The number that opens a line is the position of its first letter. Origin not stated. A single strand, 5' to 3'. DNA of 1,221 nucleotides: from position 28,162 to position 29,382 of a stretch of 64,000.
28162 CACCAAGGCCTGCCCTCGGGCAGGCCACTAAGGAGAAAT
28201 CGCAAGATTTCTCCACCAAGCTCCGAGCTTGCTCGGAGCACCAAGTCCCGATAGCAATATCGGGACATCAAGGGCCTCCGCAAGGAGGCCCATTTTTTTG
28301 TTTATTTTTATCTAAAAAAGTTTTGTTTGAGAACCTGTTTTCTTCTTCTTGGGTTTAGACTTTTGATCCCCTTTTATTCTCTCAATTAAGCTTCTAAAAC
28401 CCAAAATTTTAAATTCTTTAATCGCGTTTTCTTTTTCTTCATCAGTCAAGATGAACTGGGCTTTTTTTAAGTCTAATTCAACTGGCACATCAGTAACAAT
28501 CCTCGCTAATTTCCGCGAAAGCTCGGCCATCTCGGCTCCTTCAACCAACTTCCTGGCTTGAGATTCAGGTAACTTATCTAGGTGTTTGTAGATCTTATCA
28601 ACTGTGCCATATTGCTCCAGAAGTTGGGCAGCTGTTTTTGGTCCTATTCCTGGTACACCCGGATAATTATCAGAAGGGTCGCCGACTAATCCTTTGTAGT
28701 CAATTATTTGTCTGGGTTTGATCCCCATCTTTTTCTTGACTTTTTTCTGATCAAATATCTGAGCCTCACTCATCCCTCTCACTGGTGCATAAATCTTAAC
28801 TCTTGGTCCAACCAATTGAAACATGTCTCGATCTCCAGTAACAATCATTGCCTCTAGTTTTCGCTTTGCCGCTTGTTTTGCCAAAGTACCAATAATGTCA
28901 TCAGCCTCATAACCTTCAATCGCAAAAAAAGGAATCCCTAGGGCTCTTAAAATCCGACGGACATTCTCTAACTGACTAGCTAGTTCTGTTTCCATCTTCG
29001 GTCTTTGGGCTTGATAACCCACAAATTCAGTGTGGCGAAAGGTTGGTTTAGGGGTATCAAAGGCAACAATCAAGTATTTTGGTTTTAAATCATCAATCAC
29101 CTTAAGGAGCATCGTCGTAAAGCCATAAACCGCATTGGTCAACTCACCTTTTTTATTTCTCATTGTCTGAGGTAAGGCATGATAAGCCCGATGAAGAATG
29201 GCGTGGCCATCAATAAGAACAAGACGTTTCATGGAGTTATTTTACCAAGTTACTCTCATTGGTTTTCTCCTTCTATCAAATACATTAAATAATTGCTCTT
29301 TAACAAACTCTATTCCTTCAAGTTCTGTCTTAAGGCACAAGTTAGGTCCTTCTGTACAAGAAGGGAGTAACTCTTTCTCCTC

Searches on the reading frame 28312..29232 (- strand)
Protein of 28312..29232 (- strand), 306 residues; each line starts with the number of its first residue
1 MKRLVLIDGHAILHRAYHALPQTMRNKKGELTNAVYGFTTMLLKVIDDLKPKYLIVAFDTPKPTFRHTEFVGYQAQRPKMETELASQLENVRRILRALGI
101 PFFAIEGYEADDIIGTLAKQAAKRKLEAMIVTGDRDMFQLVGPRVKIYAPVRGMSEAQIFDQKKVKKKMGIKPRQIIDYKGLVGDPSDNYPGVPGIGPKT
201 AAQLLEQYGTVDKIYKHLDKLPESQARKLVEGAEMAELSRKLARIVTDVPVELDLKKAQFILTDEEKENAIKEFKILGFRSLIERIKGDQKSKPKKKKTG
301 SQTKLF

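Call 9: search_protein_families(library=pfam, proteins=[window:28312-29232:-])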
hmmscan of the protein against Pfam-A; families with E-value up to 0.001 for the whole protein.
window:28312-29232:- (306 aa): 3 families
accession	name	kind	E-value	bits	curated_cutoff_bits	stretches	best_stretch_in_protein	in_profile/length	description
PF02739.22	5_3_exonuc_N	-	9.6e-60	201.5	34.3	1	3-170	1-164/164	5'-3' exonuclease, N-terminal resolvase-like domain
PF01367.25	5_3_exonuc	-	2.2e-34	118.3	40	1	171-260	1-91/97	5'-3' exonuclease, C-terminal SAM fold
PF14520.12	HHH_5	-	0.00014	22.7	27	1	192-215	6-30/57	Helix-hairpin-helix domain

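Call 10: find_related_loci(query=window:28312-29232:-, collection=genome_contigs, flank=4000)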
Query window:28312-29232:- (306 aa) in genome_contigs; peptide patterns used: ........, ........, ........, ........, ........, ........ (x = any residue, [..] = any of these).
600 stretches matched a pattern (row limit reached: there are more); 522 encode a relative of the query (tblastn E <= 1e-3); the best 80 are kept; 80 distinct loci.
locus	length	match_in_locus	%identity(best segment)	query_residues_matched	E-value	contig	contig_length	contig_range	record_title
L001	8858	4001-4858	66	1-288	7e-125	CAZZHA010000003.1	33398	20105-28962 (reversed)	MAG TPA_asm: uncultured Gammaproteobacteria bacterium isolate binchicken_co364_299 genome assembly, contig: NODE_860_len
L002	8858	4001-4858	62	1-288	3e-121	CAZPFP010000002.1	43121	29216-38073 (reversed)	MAG TPA_asm: uncultured Gammaproteobacteria bacterium isolate binchicken_co34_426 genome assembly, contig: NODE_1160_len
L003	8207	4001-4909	51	1-303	3e-97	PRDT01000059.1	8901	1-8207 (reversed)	MAG: Candidatus Levyibacteriota bacterium isolate Amazon FNV 2010 10 14 contig_75_1760879_length_8901_multi_3_in_0_out_2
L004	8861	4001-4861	52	4-293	4e-95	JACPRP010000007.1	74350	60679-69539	MAG: Chloroflexi bacterium isolate NC_groundwater_682_Ag_B-0.1um_59_33 B2_S2_coassemblyk141_357670, whole genome shotgun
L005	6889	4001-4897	51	1-286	2e-92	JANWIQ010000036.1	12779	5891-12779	MAG: Candidatus Paceibacterota bacterium isolate CRAIB_MAG45 c_000000039266, whole genome shotgun sequence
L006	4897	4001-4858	49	1-286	1e-91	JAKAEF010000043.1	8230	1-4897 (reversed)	MAG: bacterium isolate WY1.bin131 NODE_14502_length_8230_cov_1.352709, whole genome shotgun sequence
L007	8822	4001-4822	53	4-273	5e-91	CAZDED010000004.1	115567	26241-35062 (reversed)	MAG TPA_asm: uncultured Gammaproteobacteria bacterium isolate SRP278252_co2_138 genome assembly, contig: NODE_217_length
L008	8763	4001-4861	49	1-287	4e-88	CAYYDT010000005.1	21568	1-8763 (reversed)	MAG TPA_asm: uncultured Gammaproteobacteria bacterium isolate SRP319275_co2_31 genome assembly, contig: NODE_1815_length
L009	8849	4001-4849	48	4-286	2e-88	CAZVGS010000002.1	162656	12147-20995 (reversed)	MAG TPA_asm: uncultured Gammaproteobacteria bacterium isolate binchicken_co16_182 genome assembly, contig: NODE_121_leng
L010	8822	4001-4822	51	4-273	6e-88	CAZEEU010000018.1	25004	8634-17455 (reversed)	MAG TPA_asm: uncultured Gammaproteobacteria bacterium isolate SRP286056_co1_676 genome assembly, contig: NODE_2256_lengt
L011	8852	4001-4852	48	1-286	3e-87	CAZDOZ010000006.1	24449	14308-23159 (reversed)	MAG TPA_asm: uncultured Anaerolineae bacterium isolate binchicken_co164_51 genome assembly, contig: NODE_246_length_2444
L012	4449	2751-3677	46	1-306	5e-87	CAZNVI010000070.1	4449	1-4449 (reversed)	MAG TPA_asm: uncultured Gammaproteobacteria bacterium isolate SRP192515_co1_25 genome assembly, contig: NODE_21766_lengt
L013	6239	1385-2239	48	1-286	2e-86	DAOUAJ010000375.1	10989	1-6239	MAG TPA_asm: Anaerolineae bacterium isolate H63_643 k137_155960, whole genome shotgun sequence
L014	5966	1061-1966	48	4-306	2e-86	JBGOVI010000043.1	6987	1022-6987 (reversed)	MAG: Patescibacteria group bacterium isolate OBJ_0618_7090110_119 k141_3704051_length_6987_cov_10.0004, whole genome sho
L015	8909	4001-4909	44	1-306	2e-85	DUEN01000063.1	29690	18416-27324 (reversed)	MAG TPA_asm: Caldilineae bacterium isolate J4 Contig63, whole genome shotgun sequence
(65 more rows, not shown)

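Call 15: find_encoding_contigs(protein=window:28312-29232:-, flank=3000, max_places=10)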
Protein window:28312-29232:- (306 aa): no gene with exactly this product is on record in the collection.

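Call 17: find_homologous_proteins(query=window:28312-29232:-, max_evalue=1e-60)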
Query window:28312-29232:- (306 aa): 4882 proteins with E <= 1e-60 among 8000 candidates; the best 120 are listed.
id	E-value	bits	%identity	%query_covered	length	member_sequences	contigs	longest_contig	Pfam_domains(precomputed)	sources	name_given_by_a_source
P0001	2.1e-195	665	100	100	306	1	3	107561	PF01367.26,PF02739.23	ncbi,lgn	-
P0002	1.6e-169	581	83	100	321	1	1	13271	PF01367.26,PF02739.23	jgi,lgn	jgi:DNA polymerase-1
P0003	1.8e-166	571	86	94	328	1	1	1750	PF01367.26,PF02739.23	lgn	-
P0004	8.1e-159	545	81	100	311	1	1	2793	PF01367.26,PF02739.23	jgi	jgi:DNA polymerase-1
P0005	1.8e-157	541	78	100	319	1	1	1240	PF01367.26,PF02739.23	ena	-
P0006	1.4e-155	535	79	100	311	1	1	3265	PF01367.26,PF02739.23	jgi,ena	-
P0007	1.9e-153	528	78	100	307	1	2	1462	PF01367.26,PF02739.23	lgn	-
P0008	6.5e-153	526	82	91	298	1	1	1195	PF01367.26,PF02739.23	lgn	-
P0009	8.9e-153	526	77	100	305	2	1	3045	PF01367.26,PF02739.23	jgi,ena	-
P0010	3.0e-151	521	79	94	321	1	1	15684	PF01367.26,PF02739.23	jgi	jgi:DNA polymerase-1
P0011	9.7e-151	519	76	100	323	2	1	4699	PF01367.26,PF02739.23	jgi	jgi:DNA polymerase-1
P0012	2.2e-149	514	74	100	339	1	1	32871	PF01367.26,PF02739.23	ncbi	-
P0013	3.6e-149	514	78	94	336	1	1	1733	PF01367.26,PF02739.23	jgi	jgi:DNA polymerase-1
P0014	4.3e-148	510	78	95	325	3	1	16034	PF01367.26,PF02739.23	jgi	-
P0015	9.9e-148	509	76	94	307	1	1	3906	PF01367.26,PF02739.23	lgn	-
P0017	4.8e-146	504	76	94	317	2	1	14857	PF01367.26,PF02739.23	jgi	-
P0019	7.3e-137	473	71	95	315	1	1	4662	PF01367.26,PF02739.23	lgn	-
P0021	6.5e-129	447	78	82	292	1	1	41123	PF01367.26,PF02739.23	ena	-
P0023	2.8e-124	432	67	93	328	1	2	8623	PF01367.26,PF02739.23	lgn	-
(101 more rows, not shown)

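Call 18: find_encoding_contigs(protein=P0001, flank=2500, max_places=5)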
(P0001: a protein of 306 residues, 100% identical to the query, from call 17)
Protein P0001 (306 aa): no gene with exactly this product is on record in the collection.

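Call 19: find_encoding_contigs(protein=P0002, flank=2500, max_places=3)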
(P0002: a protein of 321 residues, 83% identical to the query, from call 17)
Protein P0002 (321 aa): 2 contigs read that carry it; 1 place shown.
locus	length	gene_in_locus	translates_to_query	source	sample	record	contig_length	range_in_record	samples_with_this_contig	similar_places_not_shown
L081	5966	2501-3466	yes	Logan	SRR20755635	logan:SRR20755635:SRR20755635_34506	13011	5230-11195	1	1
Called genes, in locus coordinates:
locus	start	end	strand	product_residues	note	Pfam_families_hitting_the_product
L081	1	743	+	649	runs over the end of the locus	PF06480:FtsH_ext (weak), PF00004:AAA, PF07728:AAA_5 (faint), PF17862:AAA_lid_3, PF01434:Peptidase_M41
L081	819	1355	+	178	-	-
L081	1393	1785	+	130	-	-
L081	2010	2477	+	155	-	-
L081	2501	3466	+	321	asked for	PF02739:5_3_exonuc_N, PF01367:5_3_exonuc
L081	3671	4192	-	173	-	-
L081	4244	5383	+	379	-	PF13439:Glyco_transf_4, PF00534:Glycos_transf_1, PF13692:Glyco_trans_1_4, PF13524:Glyco_trans_1_2 (weak)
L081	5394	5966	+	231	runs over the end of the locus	PF00300:His_Phos_1 (faint)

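Call 20: find_encoding_contigs(protein=P0010, flank=2500, max_places=3)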
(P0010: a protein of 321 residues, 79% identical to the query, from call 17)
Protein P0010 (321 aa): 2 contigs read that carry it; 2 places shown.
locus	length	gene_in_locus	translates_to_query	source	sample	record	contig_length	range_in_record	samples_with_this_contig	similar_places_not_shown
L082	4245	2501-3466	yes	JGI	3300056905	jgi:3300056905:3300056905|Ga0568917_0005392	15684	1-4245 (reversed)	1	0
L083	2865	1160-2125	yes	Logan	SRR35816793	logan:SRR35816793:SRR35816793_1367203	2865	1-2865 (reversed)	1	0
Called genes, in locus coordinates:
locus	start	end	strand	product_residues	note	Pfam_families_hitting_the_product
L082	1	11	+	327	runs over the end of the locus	PF00579:tRNA-synt_1b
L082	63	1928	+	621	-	PF06480:FtsH_ext, PF00004:AAA, PF07728:AAA_5 (faint), PF17862:AAA_lid_3, PF01434:Peptidase_M41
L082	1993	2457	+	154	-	-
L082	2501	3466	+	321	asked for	PF02739:5_3_exonuc_N, PF01367:5_3_exonuc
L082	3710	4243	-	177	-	?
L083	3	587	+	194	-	?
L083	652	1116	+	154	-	-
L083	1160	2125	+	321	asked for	PF02739:5_3_exonuc_N, PF01367:5_3_exonuc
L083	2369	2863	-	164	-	?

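Call 24: find_encoding_contigs(protein=P0012, flank=2500, max_places=2)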
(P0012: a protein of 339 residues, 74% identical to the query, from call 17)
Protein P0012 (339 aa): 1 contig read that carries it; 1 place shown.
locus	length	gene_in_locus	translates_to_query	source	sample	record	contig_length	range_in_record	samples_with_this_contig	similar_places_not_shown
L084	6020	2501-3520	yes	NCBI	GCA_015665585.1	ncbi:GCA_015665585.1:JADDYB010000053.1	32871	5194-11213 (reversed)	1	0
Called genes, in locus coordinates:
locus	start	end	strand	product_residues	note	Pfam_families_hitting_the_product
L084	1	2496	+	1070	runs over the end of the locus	PF06480:FtsH_ext (weak), PF00004:AAA, PF14890:Intein_splicing, PF14528:LAGLIDADG_3 (faint), PF17862:AAA_lid_3, PF01434:Peptidase_M41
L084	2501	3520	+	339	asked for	PF02739:5_3_exonuc_N, PF01367:5_3_exonuc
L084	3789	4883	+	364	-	PF00534:Glycos_transf_1, PF13692:Glyco_trans_1_4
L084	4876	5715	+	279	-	PF01149:Fapy_DNA_glyco, PF06831:H2TH, PF06827:zf-FPG_IleRS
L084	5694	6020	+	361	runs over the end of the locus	PF02463:SMC_N, PF13175:AAA_15, PF13476:AAA_23, PF13514:AAA_27 (faint), PF13555:AAA_29 (faint), PF13304:AAA_21 (faint)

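Call 25: find_encoding_contigs(protein=P0014, flank=2500, max_places=2)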
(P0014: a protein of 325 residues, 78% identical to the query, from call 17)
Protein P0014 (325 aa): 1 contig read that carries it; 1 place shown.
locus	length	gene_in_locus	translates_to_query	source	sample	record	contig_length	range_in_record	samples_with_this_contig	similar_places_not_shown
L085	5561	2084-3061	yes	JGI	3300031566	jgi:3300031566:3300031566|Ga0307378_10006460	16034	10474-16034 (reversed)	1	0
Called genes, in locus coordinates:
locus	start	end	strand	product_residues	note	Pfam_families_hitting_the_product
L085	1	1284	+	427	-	?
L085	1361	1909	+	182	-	-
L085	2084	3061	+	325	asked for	PF02739:5_3_exonuc_N, PF01367:5_3_exonuc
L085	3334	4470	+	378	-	PF13439:Glyco_transf_4 (weak), PF00534:Glycos_transf_1, PF13692:Glyco_trans_1_4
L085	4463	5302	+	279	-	PF01149:Fapy_DNA_glyco, PF06831:H2TH, PF06827:zf-FPG_IleRS (faint)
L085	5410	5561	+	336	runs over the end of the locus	PF02463:SMC_N, PF13304:AAA_21 (faint)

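Call 26: find_encoding_contigs(protein=P0021, flank=2500, max_places=2)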
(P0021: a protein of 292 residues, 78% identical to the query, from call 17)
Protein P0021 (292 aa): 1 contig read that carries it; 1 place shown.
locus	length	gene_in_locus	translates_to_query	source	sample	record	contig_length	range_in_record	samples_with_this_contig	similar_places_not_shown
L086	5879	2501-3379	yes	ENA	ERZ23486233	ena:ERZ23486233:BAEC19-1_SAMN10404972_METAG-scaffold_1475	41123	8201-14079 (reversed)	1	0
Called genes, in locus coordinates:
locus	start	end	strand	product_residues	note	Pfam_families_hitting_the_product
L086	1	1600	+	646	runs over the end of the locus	PF06480:FtsH_ext (weak), PF00004:AAA, PF07728:AAA_5 (faint), PF17862:AAA_lid_3, PF01434:Peptidase_M41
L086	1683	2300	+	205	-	-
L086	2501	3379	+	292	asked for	PF02739:5_3_exonuc_N, PF01367:5_3_exonuc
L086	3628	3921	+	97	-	-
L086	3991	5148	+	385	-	PF13439:Glyco_transf_4, PF00534:Glycos_transf_1, PF13692:Glyco_trans_1_4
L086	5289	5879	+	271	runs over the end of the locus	PF01149:Fapy_DNA_glyco, PF06831:H2TH, PF06827:zf-FPG_IleRS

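Call 32: find_encoding_contigs(protein=P0017, flank=2500, max_places=2)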
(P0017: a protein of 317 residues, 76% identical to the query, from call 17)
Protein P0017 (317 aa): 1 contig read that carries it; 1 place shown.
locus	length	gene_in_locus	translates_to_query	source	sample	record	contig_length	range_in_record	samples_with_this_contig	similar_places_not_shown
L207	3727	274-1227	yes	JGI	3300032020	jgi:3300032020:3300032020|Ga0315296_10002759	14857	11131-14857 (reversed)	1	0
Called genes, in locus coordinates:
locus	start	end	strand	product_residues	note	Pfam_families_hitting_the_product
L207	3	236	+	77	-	?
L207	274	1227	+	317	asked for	PF02739:5_3_exonuc_N, PF01367:5_3_exonuc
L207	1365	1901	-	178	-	-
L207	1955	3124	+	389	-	PF13439:Glyco_transf_4, PF00534:Glycos_transf_1, PF13692:Glyco_trans_1_4, PF13524:Glyco_trans_1_2 (weak)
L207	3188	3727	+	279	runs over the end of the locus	PF01149:Fapy_DNA_glyco, PF06831:H2TH, PF06827:zf-FPG_IleRS (weak)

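Call 33: find_encoding_contigs(protein=P0019, flank=2500, max_places=2)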
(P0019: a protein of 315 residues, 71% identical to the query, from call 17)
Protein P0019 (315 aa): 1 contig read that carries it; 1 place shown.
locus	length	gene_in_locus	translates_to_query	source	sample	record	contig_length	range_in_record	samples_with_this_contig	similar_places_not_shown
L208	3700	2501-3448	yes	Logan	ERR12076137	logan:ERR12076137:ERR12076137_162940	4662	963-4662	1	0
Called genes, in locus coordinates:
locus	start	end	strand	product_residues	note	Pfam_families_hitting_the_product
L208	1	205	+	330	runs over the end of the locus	PF00579:tRNA-synt_1b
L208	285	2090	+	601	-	PF06480:FtsH_ext (weak), PF00004:AAA, PF07728:AAA_5 (faint), PF17862:AAA_lid_3, PF01434:Peptidase_M41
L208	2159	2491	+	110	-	-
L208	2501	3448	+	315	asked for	PF02739:5_3_exonuc_N, PF01367:5_3_exonuc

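Call 34: find_encoding_contigs(protein=P0023, flank=2500, max_places=2)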
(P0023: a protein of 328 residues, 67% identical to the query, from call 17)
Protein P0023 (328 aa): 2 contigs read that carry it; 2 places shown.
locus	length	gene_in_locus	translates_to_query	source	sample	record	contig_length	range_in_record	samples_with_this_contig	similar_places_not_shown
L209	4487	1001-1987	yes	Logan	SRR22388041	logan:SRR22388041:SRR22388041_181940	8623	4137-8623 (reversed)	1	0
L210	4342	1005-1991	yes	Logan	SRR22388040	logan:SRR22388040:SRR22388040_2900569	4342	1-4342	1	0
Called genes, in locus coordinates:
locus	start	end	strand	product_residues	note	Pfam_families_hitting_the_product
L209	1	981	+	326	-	?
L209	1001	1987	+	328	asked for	PF02739:5_3_exonuc_N, PF01367:5_3_exonuc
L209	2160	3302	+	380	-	PF13439:Glyco_transf_4, PF00534:Glycos_transf_1, PF13692:Glyco_trans_1_4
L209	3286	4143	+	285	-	PF01149:Fapy_DNA_glyco, PF06831:H2TH, PF06827:zf-FPG_IleRS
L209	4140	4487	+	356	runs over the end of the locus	PF02463:SMC_N, PF13175:AAA_15, PF13476:AAA_23, PF13304:AAA_21 (faint)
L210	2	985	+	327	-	?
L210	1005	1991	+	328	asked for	PF02739:5_3_exonuc_N, PF01367:5_3_exonuc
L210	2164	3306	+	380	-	PF13439:Glyco_transf_4, PF00534:Glycos_transf_1, PF13692:Glyco_trans_1_4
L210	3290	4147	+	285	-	PF01149:Fapy_DNA_glyco, PF06831:H2TH, PF06827:zf-FPG_IleRS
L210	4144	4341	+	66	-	?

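Call 43: search_protein_families(library=pfam, proteins=[L081:3671-4192:-, L082:3710-4243:-, L207:1365-1901:-], max_evalue=1)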
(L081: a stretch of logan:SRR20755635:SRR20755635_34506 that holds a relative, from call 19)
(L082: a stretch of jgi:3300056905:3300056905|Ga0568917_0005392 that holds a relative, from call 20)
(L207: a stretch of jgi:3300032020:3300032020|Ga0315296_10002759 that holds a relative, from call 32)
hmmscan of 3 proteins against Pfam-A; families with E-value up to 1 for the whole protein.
L081:3671-4192:- (173 aa): 0 families

L082:3710-4243:- (177 aa): 0 families

L207:1365-1901:- (178 aa): 0 families
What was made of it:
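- On TIGR array: ORF-X of the relatives has no Pfam hit (call 43).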

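Call 44: list_cluster_members(proteins=[P0001, P0012])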
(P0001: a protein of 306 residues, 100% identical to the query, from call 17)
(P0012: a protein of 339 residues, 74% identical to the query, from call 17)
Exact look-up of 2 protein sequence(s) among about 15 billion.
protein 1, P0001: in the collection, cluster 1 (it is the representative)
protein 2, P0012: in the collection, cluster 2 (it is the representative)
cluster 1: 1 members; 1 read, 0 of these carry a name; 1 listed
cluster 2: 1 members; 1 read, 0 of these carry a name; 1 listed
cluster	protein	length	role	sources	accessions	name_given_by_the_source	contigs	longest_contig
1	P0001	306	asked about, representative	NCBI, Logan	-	-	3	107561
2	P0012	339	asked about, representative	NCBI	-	-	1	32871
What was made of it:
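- Tried and rejected: The cluster look-up gave no name (call 44).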

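Call 49: find_homologous_proteins(query=L207:1365-1901:-, max_evalue=0.001)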
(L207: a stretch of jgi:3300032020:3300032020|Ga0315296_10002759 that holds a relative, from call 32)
Query L207:1365-1901:- (178 aa): 3 proteins with E <= 0.001 among 50 candidates.
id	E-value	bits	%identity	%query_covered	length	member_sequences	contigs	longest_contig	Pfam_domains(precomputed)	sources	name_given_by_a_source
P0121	3.0e-110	384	98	100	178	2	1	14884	-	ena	-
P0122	4.5e-92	325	83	99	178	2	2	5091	-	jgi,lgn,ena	-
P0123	3.3e-86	306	81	99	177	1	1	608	-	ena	-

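Call 50: find_encoding_contigs(protein=P0122, flank=2500, max_places=3)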
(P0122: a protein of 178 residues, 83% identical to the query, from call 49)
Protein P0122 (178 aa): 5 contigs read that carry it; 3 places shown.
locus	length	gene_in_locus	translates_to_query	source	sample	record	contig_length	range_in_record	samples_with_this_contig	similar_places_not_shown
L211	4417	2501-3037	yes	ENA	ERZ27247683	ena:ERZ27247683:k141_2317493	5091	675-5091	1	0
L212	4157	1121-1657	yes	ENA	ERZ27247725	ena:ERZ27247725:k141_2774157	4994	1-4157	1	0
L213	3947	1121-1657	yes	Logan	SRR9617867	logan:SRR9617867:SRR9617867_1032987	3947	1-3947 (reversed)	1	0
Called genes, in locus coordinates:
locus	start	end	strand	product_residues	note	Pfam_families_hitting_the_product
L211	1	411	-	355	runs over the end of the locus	PF02463:SMC_N, PF13175:AAA_15, PF13476:AAA_23, PF13514:AAA_27 (weak), PF13304:AAA_21 (faint)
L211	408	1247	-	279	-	PF01149:Fapy_DNA_glyco, PF06831:H2TH, PF06827:zf-FPG_IleRS (weak)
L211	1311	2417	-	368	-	PF13439:Glyco_transf_4, PF00534:Glycos_transf_1, PF13692:Glyco_trans_1_4, PF13524:Glyco_trans_1_2 (weak)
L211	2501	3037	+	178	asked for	-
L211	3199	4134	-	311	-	PF02739:5_3_exonuc_N, PF01367:5_3_exonuc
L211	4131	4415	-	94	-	?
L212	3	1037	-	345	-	?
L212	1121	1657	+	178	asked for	-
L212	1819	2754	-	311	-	PF02739:5_3_exonuc_N, PF01367:5_3_exonuc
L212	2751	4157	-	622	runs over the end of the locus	PF06480:FtsH_ext (weak), PF00004:AAA, PF07728:AAA_5 (faint), PF17862:AAA_lid_3, PF01434:Peptidase_M41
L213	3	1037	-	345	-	?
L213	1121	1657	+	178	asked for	-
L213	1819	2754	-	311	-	PF02739:5_3_exonuc_N, PF01367:5_3_exonuc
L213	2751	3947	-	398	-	?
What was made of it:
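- In L081, L082, L207 and L211 ORF-X already separates the two genes, yet the RNA is retained (calls 19, 20, 32, 50).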

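Call 61: predict_structure(alignment_id=A2)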
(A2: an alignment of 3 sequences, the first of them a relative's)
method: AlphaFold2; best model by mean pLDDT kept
length: 178 residues; sequences in the alignment: 3
mean_pLDDT: 73.8   pTM: 0.69
mean pLDDT of the five models: 73.8, 43.9, 38.6, 35.9, 35.3
residues with pLDDT >= 90: 13; 70-90: 109; 50-70: 24; < 50: 32
segments of 3 or more residues with pLDDT < 50: 1-32
pLDDT, mean of each block of 10 residues (from residue 1): 40 43 38 69 86 77 68 85 87 77 74 86 86 82 77 88 91 74
secondary structure, 60 per line:
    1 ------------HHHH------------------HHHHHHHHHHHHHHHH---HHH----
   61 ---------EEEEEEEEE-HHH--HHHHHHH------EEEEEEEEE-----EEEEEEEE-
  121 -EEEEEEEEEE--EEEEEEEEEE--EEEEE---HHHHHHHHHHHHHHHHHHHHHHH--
elements in order: H13-16 H35-50 E70-78 H85-91 E98-106 E112-119 E122-131 E134-143 E146-150 H154-176

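Call 64: fold_search(model_id=the predicted structure, library=pdb)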
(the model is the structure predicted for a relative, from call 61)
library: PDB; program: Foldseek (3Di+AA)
matches with E <= 10: 669; with E <= 0.001: 0
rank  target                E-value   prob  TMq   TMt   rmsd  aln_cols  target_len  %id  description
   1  2kf2_MODEL_1_A        4.8e-02  0.38  0.25  0.26  11.0       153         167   10  Solution NMR structure of of Streptomyces coelicolor polyketide cyclase SCO5315. Northeast Structural Genomics (released 2009-05-19)
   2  6v8h_G                1.1e-01  0.35  0.29  0.32   9.5       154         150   12  Crystal structure of Ara h 8.0201 (released 2020-12-16)
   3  6szw_A                1.4e-01  0.21  0.24  0.25  16.7       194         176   10  Asymmetric complex of Factor XII and kininogen with gC1qR/C1QBP/P32 is governed by allostery (released 2020-07-22)
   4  6v8l_B                1.7e-01  0.30  0.28  0.32   9.2       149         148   13  Crystal structure of Ara h 8.0201 (released 2020-12-16)
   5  3tvr                  1.9e-01  0.23  0.26  0.27  10.7       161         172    7  Crystal Structure of Streptomyces coelicolor Polyketide Aromatase/Cyclase whiE-ORFVI (released 2012-04-04)
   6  6zuk_D                2.3e-01  0.18  0.21  0.34   6.0       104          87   10  Crystal structure of dimethylated RSL-N23H/G68H (RSL-B6) in complex with cucurbit[7]uril and zinc (released 2020-11-25)
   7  7szh_C                2.4e-01  0.18  0.26  0.16  11.2       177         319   11  Structure of the Rieske Non-heme Iron Oxygenase SxtT with beta-saxitoxinol Bound (released 2022-01-19)
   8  1z94_A                2.5e-01  0.23  0.25  0.30  10.4       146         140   11  X-Ray Crystal Structure of Protein CV1439 from Chromobacterium violaceum. Northeast Structural Genomics Consortium Tar (released 2005-05-10)
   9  1xn6_MODEL_1_A        2.5e-01  0.16  0.23  0.27  11.1       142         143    9  Solution Structure of Northeast Structural Genomics Target Protein BcR68 encoded in gene Q816V6 of B. cereus (released 2004-12-14)
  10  5yqj_B                2.5e-01  0.13  0.20  0.20  10.7       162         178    9  Crystal structure of the first StARkin domain of Lam4 (released 2018-01-31)
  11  1z94_B                4.0e-01  0.18  0.25  0.29  10.5       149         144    9  X-Ray Crystal Structure of Protein CV1439 from Chromobacterium violaceum. Northeast Structural Genomics Consortium Tar (released 2005-05-10)
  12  8es4_A                4.0e-01  0.16  0.22  0.09  16.6       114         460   15  Focused reconstruction of HRP29 tail (released 2023-10-18)
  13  6szw_C                4.0e-01  0.14  0.25  0.24  15.5       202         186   12  Asymmetric complex of Factor XII and kininogen with gC1qR/C1QBP/P32 is governed by allostery (released 2020-07-22)
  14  1xn5_MODEL_1_A        4.0e-01  0.10  0.19  0.23  14.7       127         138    9  Solution Structure of Bacillus halodurans Protein BH1534: The Northeast Structural Genomics Consortium Target  (released 2004-12-14)
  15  2ns9_A                4.3e-01  0.20  0.27  0.31  10.5       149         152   13  Crystal structure of protein APE2225 from Aeropyrum pernix K1, Pfam COXG (released 2006-11-14)
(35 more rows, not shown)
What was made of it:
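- Tried and rejected: One of five AF2 models reached pLDDT 74, and Foldseek against PDB gave nothing significant (calls 61, 64).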

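Call 82: search_protein_families(library=phrogs, proteins=[L081:3671-4192:-, L082:3710-4243:-, L207:1365-1901:-], max_evalue=0.01)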
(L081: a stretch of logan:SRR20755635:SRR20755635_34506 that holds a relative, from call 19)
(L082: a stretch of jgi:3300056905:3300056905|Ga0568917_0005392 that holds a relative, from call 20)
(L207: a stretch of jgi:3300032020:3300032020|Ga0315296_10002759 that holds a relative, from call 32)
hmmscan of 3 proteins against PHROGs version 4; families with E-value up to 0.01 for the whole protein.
L081:3671-4192:- (173 aa): 0 families

L082:3710-4243:- (177 aa): 0 families

L207:1365-1901:- (178 aa): 0 families

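Call 83: search_protein_families(library=padloc, proteins=[L081:3671-4192:-, L082:3710-4243:-, L207:1365-1901:-], max_evalue=0.01)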
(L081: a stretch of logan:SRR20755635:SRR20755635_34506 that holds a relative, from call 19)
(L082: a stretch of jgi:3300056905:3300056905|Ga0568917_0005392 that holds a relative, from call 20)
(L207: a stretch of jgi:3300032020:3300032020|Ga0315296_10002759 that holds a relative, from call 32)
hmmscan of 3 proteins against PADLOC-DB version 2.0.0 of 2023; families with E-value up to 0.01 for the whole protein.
L081:3671-4192:- (173 aa): 0 families

L082:3710-4243:- (177 aa): 0 families

L207:1365-1901:- (178 aa): 0 families
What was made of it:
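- On Type III toxin-antitoxin (ToxIN-like): No PADLOC or Pfam toxin hit in the neighbours tested (calls 9, 83).
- Tried and rejected: It has no Pfam, PHROG or PADLOC hit (calls 43, 82, 83) and only 3 homologues (call 49).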
